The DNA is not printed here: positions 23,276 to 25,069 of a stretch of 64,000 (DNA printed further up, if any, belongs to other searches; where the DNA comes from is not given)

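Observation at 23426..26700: Minimal Tad/Epd-like pilus locus with an unannotated 57-aa Flp-type pilin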

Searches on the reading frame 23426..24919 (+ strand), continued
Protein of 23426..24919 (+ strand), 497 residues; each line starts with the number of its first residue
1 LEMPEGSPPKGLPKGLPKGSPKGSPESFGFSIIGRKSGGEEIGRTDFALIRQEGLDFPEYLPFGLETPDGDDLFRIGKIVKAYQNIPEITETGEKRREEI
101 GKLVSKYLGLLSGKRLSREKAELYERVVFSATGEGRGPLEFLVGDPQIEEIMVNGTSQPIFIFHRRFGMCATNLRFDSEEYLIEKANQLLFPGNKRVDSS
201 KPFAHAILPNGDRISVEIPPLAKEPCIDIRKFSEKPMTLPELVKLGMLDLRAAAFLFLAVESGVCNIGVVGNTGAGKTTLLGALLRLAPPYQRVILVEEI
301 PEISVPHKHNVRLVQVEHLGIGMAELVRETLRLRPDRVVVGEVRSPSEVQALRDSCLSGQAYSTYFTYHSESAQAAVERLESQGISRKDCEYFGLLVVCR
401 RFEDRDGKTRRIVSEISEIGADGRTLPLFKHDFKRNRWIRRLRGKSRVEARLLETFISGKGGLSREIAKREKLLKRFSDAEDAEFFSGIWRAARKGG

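Call 32: find_related_loci(query=A2, collection=genome_contigs, flank=10000)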
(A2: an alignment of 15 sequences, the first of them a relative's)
Query A2 (495 aa) in genome_contigs; peptide patterns used: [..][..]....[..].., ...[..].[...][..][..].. (x = any residue, [..] = any of these).
600 stretches matched a pattern (row limit reached: there are more); 455 encode a relative of the query (tblastn E <= 1e-3); the best 80 are kept; 80 distinct loci.
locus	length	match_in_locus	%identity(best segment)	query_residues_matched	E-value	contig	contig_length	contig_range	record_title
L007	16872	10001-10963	47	135-460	1e-77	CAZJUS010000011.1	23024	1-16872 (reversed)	MAG TPA_asm: Candidatus Undinarchaeota archaeon isolate binchicken_co19_643 genome assembly, contig: NODE_3371_length_23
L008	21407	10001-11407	43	25-487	2e-121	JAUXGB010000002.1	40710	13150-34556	MAG: Candidatus Altiarchaeota archaeon isolate CSMAG_2918 CSMAG_2918_k117_1884318_length_40710_cov_10.0000, whole genome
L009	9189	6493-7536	39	135-475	3e-66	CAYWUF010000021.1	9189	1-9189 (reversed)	MAG TPA_asm: uncultured archaeon isolate SRP192927_co2_630 genome assembly, contig: NODE_15192_length_9189_cov_11.029012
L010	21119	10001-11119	34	95-474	2e-48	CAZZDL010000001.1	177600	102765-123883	MAG TPA_asm: Candidatus Micrarchaeota archaeon isolate SRP141559_co1_50 genome assembly, contig: NODE_6_length_177600_co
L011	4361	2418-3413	34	121-443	4e-40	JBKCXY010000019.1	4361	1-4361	MAG: Pseudobdellovibrionaceae bacterium isolate samp_2073_concoct_387 samp_2073_114030, whole genome shotgun sequence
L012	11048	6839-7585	38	133-380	3e-38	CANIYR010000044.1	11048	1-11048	MAG: Phycisphaeraceae bacterium isolate RH-18aug17-250 genome assembly, contig: RH-18aug17-C15502, whole genome shotgun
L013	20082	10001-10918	34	119-418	2e-37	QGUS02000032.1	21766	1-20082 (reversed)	MAG: Actinomycetes bacterium isolate ZC4RG35 NODE_1957_length_21766_cov_8.554005, whole genome shotgun sequence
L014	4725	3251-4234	32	125-443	8e-37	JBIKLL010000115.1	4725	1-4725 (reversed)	MAG: Pseudobdellovibrionaceae bacterium isolate ME2014-08-22_3300042298_group5_bin208 Rohwer_bin1125_scaffold_29355_c1,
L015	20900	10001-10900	35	133-421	2e-35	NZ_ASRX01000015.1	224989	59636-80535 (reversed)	Chondromyces apiculatus DSM 436 contig15, whole genome shotgun sequence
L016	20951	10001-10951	34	135-442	3e-35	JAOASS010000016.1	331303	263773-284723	MAG: Pseudobdellovibrionaceae bacterium isolate AF21_PE0_C1_S7_39_13 C1_S7_5_length_331303_cov_8, whole genome shotgun s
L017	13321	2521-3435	34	136-427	2e-35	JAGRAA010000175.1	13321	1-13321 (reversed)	MAG: Bdellovibrionales bacterium isolate HKST-UBA06 2012-05-30_1_(paired)_contig_369067, whole genome shotgun sequence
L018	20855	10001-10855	32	133-418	3e-35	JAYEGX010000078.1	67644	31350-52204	MAG: Candidatus Altiarchaeota archaeon isolate MAG234 MAG234_78, whole genome shotgun sequence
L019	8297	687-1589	32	136-424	3e-35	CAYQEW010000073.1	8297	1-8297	MAG TPA_asm: uncultured Bacteriovoracaceae bacterium isolate SRP199154_co2_31 genome assembly, contig: NODE_6373_length_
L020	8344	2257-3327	32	55-417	6e-35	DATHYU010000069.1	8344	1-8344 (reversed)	MAG TPA_asm: Acidimicrobiia bacterium isolate SMAG_U16220 k141_588192, whole genome shotgun sequence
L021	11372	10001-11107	31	78-438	2e-35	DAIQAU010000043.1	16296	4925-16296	MAG TPA_asm: Bacteriovorax sp. isolate CTOTU24849 NODE_447_length_16296_cov_32.450588, whole genome shotgun sequence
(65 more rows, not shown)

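Call 33: find_encoding_contigs(protein=P0001, flank=10000, max_places=2)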
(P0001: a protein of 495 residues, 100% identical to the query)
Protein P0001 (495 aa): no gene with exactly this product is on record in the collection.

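Call 63: search_solved_structures(query=window:23432-24919:+, max_evalue=1e-30, show_alignments=5)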
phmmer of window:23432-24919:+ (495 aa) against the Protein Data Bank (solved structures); distinct sequences matched with E-value up to 1e-30: 6.
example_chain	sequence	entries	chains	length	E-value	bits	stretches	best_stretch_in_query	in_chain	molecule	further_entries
8rkd_E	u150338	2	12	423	8.2e-37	130.2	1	95-381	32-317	Pilus assembly ATPase CpaF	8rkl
8rjf_A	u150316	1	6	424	8.2e-37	130.2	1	95-381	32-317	Pilus assembly ATPase CpaF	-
9e24_A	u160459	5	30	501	1.3e-36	129.5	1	95-381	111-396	CpaF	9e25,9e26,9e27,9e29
2oap_1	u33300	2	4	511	1e-34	123.3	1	132-420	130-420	Type II secretion system protein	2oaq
4ii7_A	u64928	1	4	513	5.1e-33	117.7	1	127-463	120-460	FlaI ATPase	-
4ihq_A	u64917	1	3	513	3.5e-32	114.9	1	127-463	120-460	FlaI ATPase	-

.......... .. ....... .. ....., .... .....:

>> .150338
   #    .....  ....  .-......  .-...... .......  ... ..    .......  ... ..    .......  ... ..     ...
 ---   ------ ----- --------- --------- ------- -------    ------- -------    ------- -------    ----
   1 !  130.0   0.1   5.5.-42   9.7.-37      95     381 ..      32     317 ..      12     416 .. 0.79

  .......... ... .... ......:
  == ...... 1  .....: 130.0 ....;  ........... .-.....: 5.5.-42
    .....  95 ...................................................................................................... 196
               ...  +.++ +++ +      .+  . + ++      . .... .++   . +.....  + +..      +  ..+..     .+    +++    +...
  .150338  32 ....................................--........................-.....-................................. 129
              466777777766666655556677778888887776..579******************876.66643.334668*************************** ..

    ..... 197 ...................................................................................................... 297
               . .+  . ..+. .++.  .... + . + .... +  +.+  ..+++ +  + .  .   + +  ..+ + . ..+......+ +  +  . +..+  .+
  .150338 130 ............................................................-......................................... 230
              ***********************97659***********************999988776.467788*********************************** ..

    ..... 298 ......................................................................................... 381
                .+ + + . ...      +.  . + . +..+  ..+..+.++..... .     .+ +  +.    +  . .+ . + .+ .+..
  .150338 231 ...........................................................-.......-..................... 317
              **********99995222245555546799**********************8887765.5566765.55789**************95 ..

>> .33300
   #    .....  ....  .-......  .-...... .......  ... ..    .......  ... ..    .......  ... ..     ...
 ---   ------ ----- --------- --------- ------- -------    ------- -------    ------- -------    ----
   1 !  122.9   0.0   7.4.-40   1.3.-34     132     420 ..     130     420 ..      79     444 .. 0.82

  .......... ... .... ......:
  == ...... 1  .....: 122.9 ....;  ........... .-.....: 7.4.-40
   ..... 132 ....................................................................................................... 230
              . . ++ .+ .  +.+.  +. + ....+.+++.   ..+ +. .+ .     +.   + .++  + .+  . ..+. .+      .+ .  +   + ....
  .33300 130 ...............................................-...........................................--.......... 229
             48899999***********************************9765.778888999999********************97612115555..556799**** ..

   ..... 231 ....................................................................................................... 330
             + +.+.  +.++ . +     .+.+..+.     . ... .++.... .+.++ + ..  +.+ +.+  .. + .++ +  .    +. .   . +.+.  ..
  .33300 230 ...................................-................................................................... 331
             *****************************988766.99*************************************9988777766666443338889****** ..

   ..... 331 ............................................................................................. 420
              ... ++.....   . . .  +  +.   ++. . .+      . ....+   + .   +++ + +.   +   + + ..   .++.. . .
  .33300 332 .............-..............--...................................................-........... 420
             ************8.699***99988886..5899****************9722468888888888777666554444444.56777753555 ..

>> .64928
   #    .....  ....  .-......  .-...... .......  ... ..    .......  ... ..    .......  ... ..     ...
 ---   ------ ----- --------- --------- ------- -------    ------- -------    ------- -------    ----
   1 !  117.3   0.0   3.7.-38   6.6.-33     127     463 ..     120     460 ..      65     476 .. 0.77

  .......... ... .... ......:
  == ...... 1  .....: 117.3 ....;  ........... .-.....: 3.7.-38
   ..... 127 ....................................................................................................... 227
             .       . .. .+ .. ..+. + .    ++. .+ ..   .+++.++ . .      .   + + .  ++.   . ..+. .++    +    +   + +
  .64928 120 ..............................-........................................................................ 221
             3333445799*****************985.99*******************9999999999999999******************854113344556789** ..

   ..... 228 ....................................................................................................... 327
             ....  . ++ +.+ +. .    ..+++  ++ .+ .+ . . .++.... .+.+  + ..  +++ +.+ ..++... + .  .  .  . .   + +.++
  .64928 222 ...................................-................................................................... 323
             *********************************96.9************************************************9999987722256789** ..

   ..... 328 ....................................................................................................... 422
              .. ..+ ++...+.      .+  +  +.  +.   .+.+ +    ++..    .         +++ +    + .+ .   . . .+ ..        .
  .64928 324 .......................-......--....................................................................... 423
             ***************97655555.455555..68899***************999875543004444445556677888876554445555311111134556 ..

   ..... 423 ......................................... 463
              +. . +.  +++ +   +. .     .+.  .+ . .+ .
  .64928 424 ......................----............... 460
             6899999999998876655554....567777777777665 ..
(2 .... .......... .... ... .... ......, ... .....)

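Call 92: search_protein_representatives(alignment_id=A2)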
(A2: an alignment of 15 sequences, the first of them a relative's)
Query: 15 sequences, 471 profile positions. Proteins with E-value up to 0.001 (for the whole library): 28178; up to 1e-10: 12115; up to 1e-30: 3196. The best 150 are listed.
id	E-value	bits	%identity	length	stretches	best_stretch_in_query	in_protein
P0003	4.6e-199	678.3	-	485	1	17-470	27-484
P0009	4.8e-198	675.0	-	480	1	4-469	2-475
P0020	1.9e-173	593.9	-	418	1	42-470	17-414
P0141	9.6e-158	542.1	-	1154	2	14-457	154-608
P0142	3.0e-147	507.5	-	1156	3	93-411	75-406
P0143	1.4e-133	462.4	-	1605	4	111-409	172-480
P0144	1.9e-125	435.6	-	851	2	112-458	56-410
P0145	9.9e-118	410.2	-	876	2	96-410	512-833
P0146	9.6e-109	380.5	-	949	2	44-415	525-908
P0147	9.0e-107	374.0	-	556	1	32-465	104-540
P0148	7.5e-105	367.7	-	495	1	16-468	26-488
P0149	3.3e-104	365.6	-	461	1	11-469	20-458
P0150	4.6e-104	365.1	-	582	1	31-469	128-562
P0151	6.9e-104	364.5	-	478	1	5-469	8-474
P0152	1.6e-103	363.3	-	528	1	93-464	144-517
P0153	2.6e-103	362.6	-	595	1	28-463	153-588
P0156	5.6e-102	358.2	-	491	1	4-470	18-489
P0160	5.3e-101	355.0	-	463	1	30-466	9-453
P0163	1.2e-100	353.8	-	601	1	5-469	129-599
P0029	3.4e-100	352.3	-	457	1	33-459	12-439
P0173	1.2e-95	337.4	-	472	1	1-467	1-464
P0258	3.8e-73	263.2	-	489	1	31-463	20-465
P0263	2.3e-72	260.6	-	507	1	109-459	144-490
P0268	1.1e-70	255.1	-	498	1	70-457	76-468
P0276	6.5e-68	245.9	-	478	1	71-456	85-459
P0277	1.1e-67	245.2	-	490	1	103-458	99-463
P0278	1.1e-67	245.2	-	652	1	52-461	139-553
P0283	4.1e-67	243.3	-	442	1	110-466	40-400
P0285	7.8e-67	242.3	-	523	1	34-455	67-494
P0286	1.6e-66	241.3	-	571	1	64-457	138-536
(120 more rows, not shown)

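Call 95: find_encoding_contigs(protein=P0029, flank=6000, max_places=1)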
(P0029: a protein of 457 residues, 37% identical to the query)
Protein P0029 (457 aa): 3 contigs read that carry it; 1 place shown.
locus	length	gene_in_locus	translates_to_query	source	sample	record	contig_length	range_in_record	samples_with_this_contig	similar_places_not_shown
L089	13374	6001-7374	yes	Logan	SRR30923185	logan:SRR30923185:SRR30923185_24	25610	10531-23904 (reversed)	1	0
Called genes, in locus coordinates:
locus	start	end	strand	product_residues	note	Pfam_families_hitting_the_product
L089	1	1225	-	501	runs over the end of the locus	PF13367:PrsW-protease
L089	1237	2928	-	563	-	PF00515:TPR_1, PF13414:TPR_11, PF13432:TPR_16, PF00515:TPR_1, PF13414:TPR_11, PF00515:TPR_1, PF00515:TPR_1, PF00004:AAA, +16 more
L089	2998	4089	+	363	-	PF01494:FAD_binding_3 (faint), PF12831:FAD_oxidored (faint)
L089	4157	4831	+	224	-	PF02811:PHP, PF13263:PHP_C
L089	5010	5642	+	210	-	PF01255:Prenyltransf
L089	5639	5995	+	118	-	PF02643:DUF192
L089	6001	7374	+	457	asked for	PF00437:T2SSE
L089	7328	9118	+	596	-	PF00482:T2SSF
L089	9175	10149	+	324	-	PF00005:ABC_tran, PF13175:AAA_15 (faint), PF13304:AAA_21 (weak), PF13732:DrrA1-3_C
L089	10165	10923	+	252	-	PF01061:ABC2_membrane, PF12698:ABC2_membrane_3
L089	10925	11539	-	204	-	-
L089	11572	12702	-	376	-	PF00579:tRNA-synt_1b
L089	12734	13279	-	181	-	-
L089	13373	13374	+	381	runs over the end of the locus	PF06849:DUF1246, PF06973:DUF1297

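Call 96: find_encoding_contigs(protein=P0030, flank=6000, max_places=1)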
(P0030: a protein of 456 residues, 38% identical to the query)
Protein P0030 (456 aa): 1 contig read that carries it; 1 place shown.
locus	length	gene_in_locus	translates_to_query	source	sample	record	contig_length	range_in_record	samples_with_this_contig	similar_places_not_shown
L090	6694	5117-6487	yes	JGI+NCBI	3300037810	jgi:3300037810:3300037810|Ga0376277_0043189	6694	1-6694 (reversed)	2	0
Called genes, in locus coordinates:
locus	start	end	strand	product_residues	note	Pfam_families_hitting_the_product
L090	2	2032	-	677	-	?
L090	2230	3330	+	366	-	PF00890:FAD_binding_2 (weak), PF01494:FAD_binding_3 (faint), PF03486:HI0933_like (weak), PF12831:FAD_oxidored (weak), PF22578:GGR_cat (weak)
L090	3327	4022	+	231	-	PF02811:PHP, PF13263:PHP_C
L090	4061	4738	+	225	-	PF01255:Prenyltransf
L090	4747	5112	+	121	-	PF02643:DUF192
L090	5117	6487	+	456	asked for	PF00437:T2SSE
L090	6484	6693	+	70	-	?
